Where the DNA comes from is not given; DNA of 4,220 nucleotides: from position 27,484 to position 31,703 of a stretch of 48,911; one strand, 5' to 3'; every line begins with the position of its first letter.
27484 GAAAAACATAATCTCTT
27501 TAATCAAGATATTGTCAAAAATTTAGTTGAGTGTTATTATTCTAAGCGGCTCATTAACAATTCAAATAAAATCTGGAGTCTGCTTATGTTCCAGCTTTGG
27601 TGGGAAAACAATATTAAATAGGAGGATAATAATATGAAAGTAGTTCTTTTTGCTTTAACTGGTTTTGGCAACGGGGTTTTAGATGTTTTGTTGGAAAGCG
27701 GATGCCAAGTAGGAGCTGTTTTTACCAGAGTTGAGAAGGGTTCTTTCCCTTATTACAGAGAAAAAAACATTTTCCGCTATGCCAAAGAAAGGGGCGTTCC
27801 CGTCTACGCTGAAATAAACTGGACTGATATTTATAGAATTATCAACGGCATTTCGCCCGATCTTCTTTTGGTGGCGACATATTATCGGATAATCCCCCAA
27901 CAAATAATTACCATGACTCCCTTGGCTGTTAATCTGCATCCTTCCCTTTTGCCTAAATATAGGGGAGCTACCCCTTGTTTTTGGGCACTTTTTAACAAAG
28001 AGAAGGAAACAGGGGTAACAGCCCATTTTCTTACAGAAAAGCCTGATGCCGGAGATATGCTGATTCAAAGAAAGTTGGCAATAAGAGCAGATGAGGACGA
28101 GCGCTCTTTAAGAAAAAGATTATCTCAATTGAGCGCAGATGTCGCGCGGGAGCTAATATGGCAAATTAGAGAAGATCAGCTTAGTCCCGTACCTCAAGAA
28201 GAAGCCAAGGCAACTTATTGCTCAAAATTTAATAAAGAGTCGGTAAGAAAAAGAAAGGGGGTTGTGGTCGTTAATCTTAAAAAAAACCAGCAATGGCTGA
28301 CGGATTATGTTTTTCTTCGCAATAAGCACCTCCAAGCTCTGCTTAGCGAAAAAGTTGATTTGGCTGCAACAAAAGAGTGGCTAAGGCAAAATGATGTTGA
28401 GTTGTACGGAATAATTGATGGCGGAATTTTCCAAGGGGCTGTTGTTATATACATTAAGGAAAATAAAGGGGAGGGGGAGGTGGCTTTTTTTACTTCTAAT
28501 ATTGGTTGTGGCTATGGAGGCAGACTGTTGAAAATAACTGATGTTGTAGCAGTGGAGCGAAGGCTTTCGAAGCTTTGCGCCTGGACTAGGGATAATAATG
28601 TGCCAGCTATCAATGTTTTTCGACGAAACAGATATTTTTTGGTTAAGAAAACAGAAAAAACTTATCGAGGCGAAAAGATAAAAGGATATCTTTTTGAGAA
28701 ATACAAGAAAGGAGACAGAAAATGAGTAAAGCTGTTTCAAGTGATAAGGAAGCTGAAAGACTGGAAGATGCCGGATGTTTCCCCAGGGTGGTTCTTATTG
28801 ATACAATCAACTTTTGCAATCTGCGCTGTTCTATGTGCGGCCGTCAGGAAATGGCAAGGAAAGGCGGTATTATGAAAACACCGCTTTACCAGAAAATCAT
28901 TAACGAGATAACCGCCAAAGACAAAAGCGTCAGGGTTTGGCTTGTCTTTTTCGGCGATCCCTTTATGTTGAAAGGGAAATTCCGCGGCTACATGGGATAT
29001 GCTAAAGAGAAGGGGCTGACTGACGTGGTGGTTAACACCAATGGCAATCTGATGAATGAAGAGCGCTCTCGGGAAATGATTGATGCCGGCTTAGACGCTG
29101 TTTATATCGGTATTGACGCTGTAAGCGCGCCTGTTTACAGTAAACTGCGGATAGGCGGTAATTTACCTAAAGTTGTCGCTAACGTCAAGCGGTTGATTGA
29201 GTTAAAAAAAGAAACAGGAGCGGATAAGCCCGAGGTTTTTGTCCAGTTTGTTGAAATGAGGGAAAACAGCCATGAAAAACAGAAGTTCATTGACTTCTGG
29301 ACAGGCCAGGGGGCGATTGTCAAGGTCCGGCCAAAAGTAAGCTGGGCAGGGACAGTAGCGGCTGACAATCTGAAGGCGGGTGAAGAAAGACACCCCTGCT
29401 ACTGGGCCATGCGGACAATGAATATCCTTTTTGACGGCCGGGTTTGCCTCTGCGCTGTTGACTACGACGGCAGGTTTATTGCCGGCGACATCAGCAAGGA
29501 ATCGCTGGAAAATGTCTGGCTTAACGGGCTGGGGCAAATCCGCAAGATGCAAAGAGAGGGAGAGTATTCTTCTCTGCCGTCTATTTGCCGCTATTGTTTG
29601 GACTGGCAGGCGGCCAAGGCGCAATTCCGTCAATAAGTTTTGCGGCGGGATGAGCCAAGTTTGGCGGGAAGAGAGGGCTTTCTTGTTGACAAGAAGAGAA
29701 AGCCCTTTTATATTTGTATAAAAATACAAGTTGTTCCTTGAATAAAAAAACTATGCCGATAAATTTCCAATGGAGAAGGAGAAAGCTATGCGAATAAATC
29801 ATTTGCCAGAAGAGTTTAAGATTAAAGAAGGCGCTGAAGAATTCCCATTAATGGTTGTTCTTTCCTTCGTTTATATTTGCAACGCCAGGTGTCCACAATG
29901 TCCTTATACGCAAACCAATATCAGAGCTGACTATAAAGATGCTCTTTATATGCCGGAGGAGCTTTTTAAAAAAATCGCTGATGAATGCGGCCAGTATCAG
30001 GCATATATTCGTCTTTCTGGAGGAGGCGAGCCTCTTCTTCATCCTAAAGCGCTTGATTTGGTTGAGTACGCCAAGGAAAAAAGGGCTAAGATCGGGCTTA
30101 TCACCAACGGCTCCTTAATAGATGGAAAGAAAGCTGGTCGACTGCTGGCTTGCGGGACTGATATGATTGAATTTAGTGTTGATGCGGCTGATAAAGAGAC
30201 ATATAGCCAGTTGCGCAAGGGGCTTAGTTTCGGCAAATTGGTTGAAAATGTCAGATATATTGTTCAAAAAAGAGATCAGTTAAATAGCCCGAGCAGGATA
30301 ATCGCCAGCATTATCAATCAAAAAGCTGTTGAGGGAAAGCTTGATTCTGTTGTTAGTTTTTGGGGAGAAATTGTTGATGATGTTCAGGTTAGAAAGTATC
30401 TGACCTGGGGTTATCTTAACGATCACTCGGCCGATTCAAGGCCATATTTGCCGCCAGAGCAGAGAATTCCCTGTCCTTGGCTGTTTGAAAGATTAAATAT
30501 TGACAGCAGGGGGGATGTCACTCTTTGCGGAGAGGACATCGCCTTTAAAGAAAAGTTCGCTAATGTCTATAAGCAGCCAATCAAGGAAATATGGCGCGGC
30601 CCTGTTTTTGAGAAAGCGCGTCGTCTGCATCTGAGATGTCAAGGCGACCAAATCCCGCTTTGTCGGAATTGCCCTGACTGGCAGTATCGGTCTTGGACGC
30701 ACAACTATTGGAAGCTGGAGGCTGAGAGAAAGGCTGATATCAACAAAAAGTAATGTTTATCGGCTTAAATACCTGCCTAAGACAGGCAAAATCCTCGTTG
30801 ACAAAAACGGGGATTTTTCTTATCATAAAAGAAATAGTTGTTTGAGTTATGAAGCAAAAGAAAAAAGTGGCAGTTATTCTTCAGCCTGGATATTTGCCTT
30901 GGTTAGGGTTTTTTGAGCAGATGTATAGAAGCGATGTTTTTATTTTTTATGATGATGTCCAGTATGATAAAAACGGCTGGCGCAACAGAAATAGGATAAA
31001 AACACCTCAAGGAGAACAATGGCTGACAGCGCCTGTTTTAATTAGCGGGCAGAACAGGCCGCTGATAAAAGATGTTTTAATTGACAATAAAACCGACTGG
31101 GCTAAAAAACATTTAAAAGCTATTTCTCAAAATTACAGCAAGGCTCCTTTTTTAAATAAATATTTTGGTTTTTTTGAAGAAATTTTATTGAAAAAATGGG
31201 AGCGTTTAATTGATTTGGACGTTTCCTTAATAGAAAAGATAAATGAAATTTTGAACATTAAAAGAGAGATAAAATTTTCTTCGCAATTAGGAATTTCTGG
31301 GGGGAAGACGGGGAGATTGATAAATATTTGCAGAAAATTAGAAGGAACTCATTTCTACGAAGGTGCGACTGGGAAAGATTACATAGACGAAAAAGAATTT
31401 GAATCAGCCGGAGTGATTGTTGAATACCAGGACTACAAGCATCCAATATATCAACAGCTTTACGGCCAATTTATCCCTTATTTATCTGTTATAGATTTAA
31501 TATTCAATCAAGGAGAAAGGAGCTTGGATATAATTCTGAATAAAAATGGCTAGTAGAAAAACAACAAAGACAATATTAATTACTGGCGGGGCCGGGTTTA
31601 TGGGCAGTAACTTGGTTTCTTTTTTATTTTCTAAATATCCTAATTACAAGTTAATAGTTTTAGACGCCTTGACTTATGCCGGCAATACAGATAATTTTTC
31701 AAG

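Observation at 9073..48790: A ~40-kb, 34-gene glycoconjugate cluster combining sulfation, six radical SAM enzymes, triple amidation and lipid-carrier transfer; candidate undescribed surface-glycan system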

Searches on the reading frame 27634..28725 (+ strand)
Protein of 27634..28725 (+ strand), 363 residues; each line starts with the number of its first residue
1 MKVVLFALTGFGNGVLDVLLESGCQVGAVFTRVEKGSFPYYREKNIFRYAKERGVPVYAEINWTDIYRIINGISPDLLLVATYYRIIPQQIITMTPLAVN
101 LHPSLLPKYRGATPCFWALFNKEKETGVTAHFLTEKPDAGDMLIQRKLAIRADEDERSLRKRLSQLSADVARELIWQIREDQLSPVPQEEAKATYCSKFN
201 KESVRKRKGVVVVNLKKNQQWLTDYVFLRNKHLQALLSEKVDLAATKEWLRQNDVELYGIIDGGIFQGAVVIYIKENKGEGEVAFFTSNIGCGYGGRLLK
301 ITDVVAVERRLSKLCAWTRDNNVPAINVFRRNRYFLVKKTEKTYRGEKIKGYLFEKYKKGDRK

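Call 6: search_protein_families(library=pfam, proteins=[window:27634-28725:+], max_evalue=0.001)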
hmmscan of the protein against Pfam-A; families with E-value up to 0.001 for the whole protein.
window:27634-28725:+ (363 aa): 1 family
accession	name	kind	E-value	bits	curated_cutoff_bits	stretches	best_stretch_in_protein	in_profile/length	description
PF00551.24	Formyl_trans_N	-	1e-26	94.2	26.1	1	68-167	73-173/181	Formyl transferase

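Call 13: search_protein_families(library=ncbifam, proteins=[window:27634-28725:+], max_evalue=0.00001)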
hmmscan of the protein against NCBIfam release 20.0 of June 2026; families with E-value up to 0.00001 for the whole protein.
window:27634-28725:+ (363 aa): 7 families
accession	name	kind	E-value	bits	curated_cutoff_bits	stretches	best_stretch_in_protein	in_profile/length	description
TIGR00460.1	fmt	equivalog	7.1e-37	127.2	201.5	1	1-204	1-210/315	methionyl-tRNA formyltransferase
NF005998.1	PRK08125.1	equivalog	1.5e-36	126.1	777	1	1-200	1-202/649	bifunctional UDP-4-amino-4-deoxy-L-arabinose formyltransferase/UDP-glucuronic acid oxidase ArnA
NF005414.0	PRK06988.1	equivalog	5e-30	104.6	316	1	1-197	3-201/311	formyltransferase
TIGR00639.1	PurN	equivalog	3.3e-18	65.9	150.1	1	65-175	70-181/192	phosphoribosylglycinamide formyltransferase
NF004684.0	PRK06027.1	subfamily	5.1e-11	42.8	223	1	65-161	156-253/286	formyltetrahydrofolate deformylase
TIGR00655.1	PurU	equivalog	3e-10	40.2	285.95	1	68-160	154-247/280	formyltetrahydrofolate deformylase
NF005755.0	PRK07579.1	equivalog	3.6e-09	36.8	238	1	76-185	67-174/245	dTDP-4-amino-4,6-dideoxyglucose formyltransferase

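Call 26: search_solved_structures(query=window:27634-28725:+, max_evalue=0.01)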
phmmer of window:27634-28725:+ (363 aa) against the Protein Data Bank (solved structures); distinct sequences matched with E-value up to 0.01: 76 (the best 60 are shown).
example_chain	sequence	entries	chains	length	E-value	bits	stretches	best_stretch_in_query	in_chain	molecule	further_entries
6pih_A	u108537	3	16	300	1.7e-28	102.8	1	1-196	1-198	Bifunctional polymyxin resistance protein ArnA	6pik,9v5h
1yrw_A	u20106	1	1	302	1.7e-28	102.8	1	1-196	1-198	protein ArnA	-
2bln_A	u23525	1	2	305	1.8e-28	102.7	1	1-196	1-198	PROTEIN YFBG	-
5j63_A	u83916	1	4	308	1.8e-28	102.7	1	1-196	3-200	Bifunctional polymyxin resistance protein ArnA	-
1z7e_A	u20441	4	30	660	9.6e-28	100.3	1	1-196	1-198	protein ArnA | Bifunctional polymyxin resistance protein ArnA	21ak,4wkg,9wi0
8gjh_A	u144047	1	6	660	1.1e-27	100.2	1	1-200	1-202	Bifunctional polymyxin resistance protein ArnA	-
4iqf_A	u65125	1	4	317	1.1e-23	86.9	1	2-246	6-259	Methionyl-tRNA formyltransferase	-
1fmt_A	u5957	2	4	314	3.3e-21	78.8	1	4-206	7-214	METHIONYL-TRNA FMET FORMYLTRANSFERASE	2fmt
3tqq_A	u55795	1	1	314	7.8e-21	77.6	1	2-204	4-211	Methionyl-tRNA formyltransferase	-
3q0i_A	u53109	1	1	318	3.2e-18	69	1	4-206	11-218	Methionyl-tRNA formyltransferase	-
5uai_A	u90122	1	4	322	3.5e-16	62.3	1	8-219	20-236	Methionyl-tRNA formyltransferase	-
3r8x_A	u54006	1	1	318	3.2e-15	59.1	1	8-205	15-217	Methionyl-tRNA formyltransferase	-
5vyt_A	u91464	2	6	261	5.6e-15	58.3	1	59-162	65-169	Gdp-mannose 4,6-dehydratase / gdp-4-amino-4,6-dideoxy-d-mannose formyltransferase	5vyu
5vys_A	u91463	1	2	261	1.3e-14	57.1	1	59-162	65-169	Gdp-mannose 4,6-dehydratase / gdp-4-amino-4,6-dideoxy-d-mannose formyltransferase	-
5vyr_A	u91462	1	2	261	1.5e-14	56.9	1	59-162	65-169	Gdp-mannose 4,6-dehydratase / gdp-4-amino-4,6-dideoxy-d-mannose formyltransferase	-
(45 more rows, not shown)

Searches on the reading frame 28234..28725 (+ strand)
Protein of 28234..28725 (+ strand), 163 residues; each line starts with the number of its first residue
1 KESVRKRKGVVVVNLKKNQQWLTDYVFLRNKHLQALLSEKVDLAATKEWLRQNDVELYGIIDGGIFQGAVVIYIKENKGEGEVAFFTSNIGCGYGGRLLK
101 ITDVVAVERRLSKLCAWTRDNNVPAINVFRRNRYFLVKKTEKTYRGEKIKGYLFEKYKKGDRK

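Call 19: search_protein_families(library=pfam, proteins=[window:28234-28725:+], max_evalue=5)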
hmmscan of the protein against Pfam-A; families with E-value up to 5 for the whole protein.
window:28234-28725:+ (163 aa): 1 family
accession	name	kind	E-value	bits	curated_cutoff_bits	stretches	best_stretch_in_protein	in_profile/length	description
PF00583.31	Acetyltransf_1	-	0.0092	16.7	20.7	1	43-131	23-113/116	Acetyltransferase (GNAT) family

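Call 83: search_solved_structures(query=window:28246-28725:+, max_evalue=10)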
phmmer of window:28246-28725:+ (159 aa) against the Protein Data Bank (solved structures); distinct sequences matched with E-value up to 10: 0.

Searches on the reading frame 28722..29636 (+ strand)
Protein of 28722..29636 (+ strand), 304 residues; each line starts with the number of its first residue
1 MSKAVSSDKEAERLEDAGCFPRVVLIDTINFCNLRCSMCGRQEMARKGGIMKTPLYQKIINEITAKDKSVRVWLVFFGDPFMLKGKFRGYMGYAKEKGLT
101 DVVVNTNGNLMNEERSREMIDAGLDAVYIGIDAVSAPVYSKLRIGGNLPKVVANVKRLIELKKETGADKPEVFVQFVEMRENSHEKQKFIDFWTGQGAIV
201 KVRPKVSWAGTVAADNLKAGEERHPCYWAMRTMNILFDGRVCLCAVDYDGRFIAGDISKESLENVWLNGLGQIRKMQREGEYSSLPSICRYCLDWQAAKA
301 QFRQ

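Call 6: search_protein_families(library=pfam, proteins=[window:28722-29636:+], max_evalue=0.001)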
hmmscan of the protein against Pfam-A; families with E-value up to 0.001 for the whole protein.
window:28722-29636:+ (304 aa): 2 families
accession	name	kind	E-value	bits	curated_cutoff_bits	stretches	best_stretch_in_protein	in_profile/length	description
PF04055.27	Radical_SAM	-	3.2e-16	60.4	29.5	1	28-162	3-140/166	Radical SAM superfamily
PF13186.11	SPASM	-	2.7e-09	37.6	21.5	1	226-292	1-66/67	Iron-sulfur cluster-binding domain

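Call 13: search_protein_families(library=ncbifam, proteins=[window:28722-29636:+], max_evalue=0.00001)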
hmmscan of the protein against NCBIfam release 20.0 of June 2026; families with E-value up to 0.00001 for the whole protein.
window:28722-29636:+ (304 aa): 25 families
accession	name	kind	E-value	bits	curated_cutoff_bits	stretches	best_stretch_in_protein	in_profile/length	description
TIGR04317.1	W_rSAM_matur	equivalog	1.2e-31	110.2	380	1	22-192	4-170/349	tungsten cofactor oxidoreductase radical SAM maturase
TIGR04321.1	spiroSPASM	subfamily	1e-23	83.8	250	1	20-295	229-505/510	spiro-SPASM protein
TIGR04311.1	rSAM_Geo_metal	subfamily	7.4e-21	74.7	400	1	20-202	1-183/423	radical SAM/SPASM family putative metalloenzyme maturase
TIGR04055.1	rSAM_NirJ2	equivalog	1.6e-12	47.6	500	1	26-199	4-167/326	putative heme d1 biosynthesis radical SAM protein NirJ2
NF050035.1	rSAM_WgK_link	exception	3e-12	46.2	650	1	21-159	8-144/367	radical SAM/SPASM peptide maturase WgkB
TIGR04545.1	rSAM_ahbD_hemeb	equivalog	2.1e-11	43.9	500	1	30-194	8-163/339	heme b synthase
NF001199.0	PRK00164.2-1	equivalog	2.4e-11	43.3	231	1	28-202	18-184/308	GTP 3',8-cyclase MoaA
TIGR04133.1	rSAM_w_lipo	hypoth_equivalog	5e-11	42.1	425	1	31-135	33-137/350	TIGR04133 family radical SAM/SPASM protein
TIGR04347.1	pseudo_SAM_Halo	equivalog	7.6e-11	41.9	525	1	22-135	38-148/390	TIGR04347 family pseudo-SAM/SPASM protein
TIGR02668.1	moaA_archaeal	equivalog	5e-10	38.9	325.25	1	30-194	18-174/303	GTP 3',8-cyclase MoaA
NF045702.1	rSAM_GDGT_ether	equivalog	8.3e-10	37.9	450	1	24-216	88-278/486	tetraether lipid synthase Tes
NF045646.2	rSAM_Se_TrsS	equivalog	2.1e-09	36.4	490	1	23-192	87-250/441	radical SAM (seleno)protein TrsS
TIGR04546.1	rSAM_ahbC_deAc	equivalog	2.7e-09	36.3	650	1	23-143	40-156/390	12,18-didecarboxysiroheme deacetylase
TIGR03962.1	mycofact_rSAM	equivalog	1.6e-08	34.1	265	1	30-221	20-202/339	mycofactocin radical SAM maturase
TIGR04054.1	rSAM_NirJ1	equivalog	1.8e-08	33.4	650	1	22-137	36-148/387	putative heme d1 biosynthesis radical SAM protein NirJ1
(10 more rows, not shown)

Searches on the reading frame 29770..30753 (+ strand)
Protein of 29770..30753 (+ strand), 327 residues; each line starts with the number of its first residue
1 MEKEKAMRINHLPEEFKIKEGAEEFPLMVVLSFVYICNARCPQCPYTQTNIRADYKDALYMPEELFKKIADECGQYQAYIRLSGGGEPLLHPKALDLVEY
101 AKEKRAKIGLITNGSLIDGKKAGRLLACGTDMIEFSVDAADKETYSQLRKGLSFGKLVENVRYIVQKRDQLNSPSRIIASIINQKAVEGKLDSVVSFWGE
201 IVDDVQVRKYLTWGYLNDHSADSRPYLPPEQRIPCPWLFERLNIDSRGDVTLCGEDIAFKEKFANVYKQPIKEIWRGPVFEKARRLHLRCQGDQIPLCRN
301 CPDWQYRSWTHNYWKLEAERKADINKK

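Call 6: search_protein_families(library=pfam, proteins=[window:29770-30753:+], max_evalue=0.001)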
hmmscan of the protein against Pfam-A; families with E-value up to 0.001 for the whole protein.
window:29770-30753:+ (327 aa): 3 families
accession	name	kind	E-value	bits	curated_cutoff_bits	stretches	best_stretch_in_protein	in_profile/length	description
PF04055.27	Radical_SAM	-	9e-17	62.2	29.5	1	32-166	2-138/166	Radical SAM superfamily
PF13186.11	SPASM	-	1e-11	45.4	21.5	1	235-302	1-67/67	Iron-sulfur cluster-binding domain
PF13353.11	Fer4_12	-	8.7e-05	23.3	22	1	30-118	8-95/137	4Fe-4S single cluster domain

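Call 12: find_encoding_contigs(protein=window:29770-30753:+, flank=10000, max_places=6)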
Protein window:29770-30753:+ (327 aa): no gene with exactly this product is on record in the collection.

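Call 13: search_protein_families(library=ncbifam, proteins=[window:29770-30753:+], max_evalue=0.00001)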
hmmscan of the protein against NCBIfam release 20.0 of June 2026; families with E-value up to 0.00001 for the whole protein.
window:29770-30753:+ (327 aa): 32 families (the best 25 are shown)
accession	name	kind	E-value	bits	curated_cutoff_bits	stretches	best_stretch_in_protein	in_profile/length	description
TIGR04317.1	W_rSAM_matur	equivalog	1.3e-24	87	380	1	36-196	13-169/349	tungsten cofactor oxidoreductase radical SAM maturase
TIGR04321.1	spiroSPASM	subfamily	3.1e-24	85.5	250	1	33-304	237-505/510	spiro-SPASM protein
TIGR04311.1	rSAM_Geo_metal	subfamily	8.7e-23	81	400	1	28-177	4-153/423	radical SAM/SPASM family putative metalloenzyme maturase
NF033640.1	N_Twi_rSAM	subfamily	1.1e-14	54.3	170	1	24-183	108-284/398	twitch domain-containing radical SAM protein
NF038283.1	viperin_w_prok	equivalog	1.4e-14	53.9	180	1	33-185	8-165/281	viperin family antiviral radical SAM protein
TIGR04054.1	rSAM_NirJ1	equivalog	1.6e-14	53.3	650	1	28-162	37-167/387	putative heme d1 biosynthesis radical SAM protein NirJ1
TIGR03962.1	mycofact_rSAM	equivalog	1.2e-13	50.9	265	1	24-161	9-141/339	mycofactocin radical SAM maturase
TIGR04251.1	SCM_rSAM_ScmF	equivalog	2.4e-13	50.2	400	1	36-167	13-144/353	SynChlorMet cassette radical SAM/SPASM protein ScmF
TIGR04055.1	rSAM_NirJ2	equivalog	6e-13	49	500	1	36-151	9-119/326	putative heme d1 biosynthesis radical SAM protein NirJ2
TIGR04051.1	rSAM_NirJ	equivalog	6.8e-13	48.3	515.45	1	29-163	4-134/354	heme d1 biosynthesis radical SAM protein NirJ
TIGR04340.1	rSAM_ACGX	hypoth_equivalog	9.7e-13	48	400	1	36-196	12-171/341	radical SAM/SPASM domain protein, ACGX system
TIGR04546.1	rSAM_ahbC_deAc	equivalog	2.2e-12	46.5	650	1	28-148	40-155/390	12,18-didecarboxysiroheme deacetylase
TIGR02666.1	moaA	equivalog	2.6e-12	46.3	284.05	1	32-164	15-150/336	GTP 3',8-cyclase MoaA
NF045574.1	sacti_mat_StsB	exception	4.1e-12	45.7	625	1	36-167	105-231/466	StsB family radical SAM/SPASM domain sactipeptide maturase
TIGR02668.1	moaA_archaeal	equivalog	4e-11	42.4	325.25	1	35-164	18-143/303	GTP 3',8-cyclase MoaA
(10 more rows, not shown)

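Call 55: search_solved_structures(query=window:29770-30753:+, max_evalue=0.001)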
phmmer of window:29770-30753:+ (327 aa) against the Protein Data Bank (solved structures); distinct sequences matched with E-value up to 0.001: 23.
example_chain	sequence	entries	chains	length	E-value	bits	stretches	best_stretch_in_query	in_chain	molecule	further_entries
6een_D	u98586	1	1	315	9.6e-14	54.4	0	93-126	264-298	Designer Pentatricopeptide Protein dPPR10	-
6een_B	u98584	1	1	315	8.9e-13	51.2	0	93-162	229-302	Designer Pentatricopeptide Protein dPPR10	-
6een_C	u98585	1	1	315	5.4e-12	48.7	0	93-126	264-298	Designer Pentatricopeptide Protein dPPR10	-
6een_A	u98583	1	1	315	4.6e-11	45.6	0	93-162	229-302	Designer Pentatricopeptide Protein dPPR10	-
5i9d_A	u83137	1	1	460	2.1e-08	36.9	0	93-205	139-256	pentatricopeptide repeat protein dPPR-U8A2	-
5i9g_C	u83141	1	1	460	3.9e-08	36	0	93-206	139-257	pentatricopeptide repeat protein dPPR-U8C2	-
5i9f_A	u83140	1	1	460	7.6e-08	35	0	93-204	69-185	pentatricopeptide repeat protein dPPR-U10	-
5i9h_A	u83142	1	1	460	9.9e-08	34.7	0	93-204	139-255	pentatricopeptide repeat protein dPPR-U8G2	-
4ozs_A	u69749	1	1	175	6.4e-07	32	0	93-162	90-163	Alpha solenoid protein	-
7vob_C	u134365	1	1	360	2e-06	30.3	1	32-150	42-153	Cytosylglucuronate decarboxylase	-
7voc_C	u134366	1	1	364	2.1e-06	30.3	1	32-150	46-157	Cytosylglucuronate decarboxylase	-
5orq_A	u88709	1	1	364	1e-05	28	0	73-200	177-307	cPPR-Telo1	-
5orm_A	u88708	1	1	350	1.1e-05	28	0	69-163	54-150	cPPR-Telo1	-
4pjr_A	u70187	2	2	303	7e-05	25.3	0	69-163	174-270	Pentatricopeptide repeat protein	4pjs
4wsl_A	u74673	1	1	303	8.6e-05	25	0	75-126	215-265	Pentatricopeptide repeat protein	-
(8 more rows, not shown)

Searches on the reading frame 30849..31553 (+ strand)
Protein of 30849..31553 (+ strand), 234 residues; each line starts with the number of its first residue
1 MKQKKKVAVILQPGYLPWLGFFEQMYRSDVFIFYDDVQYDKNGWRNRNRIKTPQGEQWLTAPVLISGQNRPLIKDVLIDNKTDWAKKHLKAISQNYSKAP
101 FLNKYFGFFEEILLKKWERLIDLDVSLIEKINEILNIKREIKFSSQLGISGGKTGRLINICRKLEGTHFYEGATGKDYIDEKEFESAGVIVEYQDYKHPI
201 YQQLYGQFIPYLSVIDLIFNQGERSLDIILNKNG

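Call 6: search_protein_families(library=pfam, proteins=[window:30849-31553:+], max_evalue=0.001)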
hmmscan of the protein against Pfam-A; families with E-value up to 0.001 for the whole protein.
window:30849-31553:+ (234 aa): 1 family
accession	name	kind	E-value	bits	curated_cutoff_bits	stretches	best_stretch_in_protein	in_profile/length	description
PF08889.16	WbqC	-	9.6e-81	271.2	21.3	1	12-227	1-217/218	WbqC-like protein family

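Call 13: search_protein_families(library=ncbifam, proteins=[window:30849-31553:+], max_evalue=0.00001)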
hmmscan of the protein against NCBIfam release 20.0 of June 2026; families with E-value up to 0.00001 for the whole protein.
window:30849-31553:+ (234 aa): 0 families

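Call 56: search_solved_structures(query=window:30849-31553:+, max_evalue=1)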
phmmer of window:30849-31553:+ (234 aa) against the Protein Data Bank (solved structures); distinct sequences matched with E-value up to 1: 0.
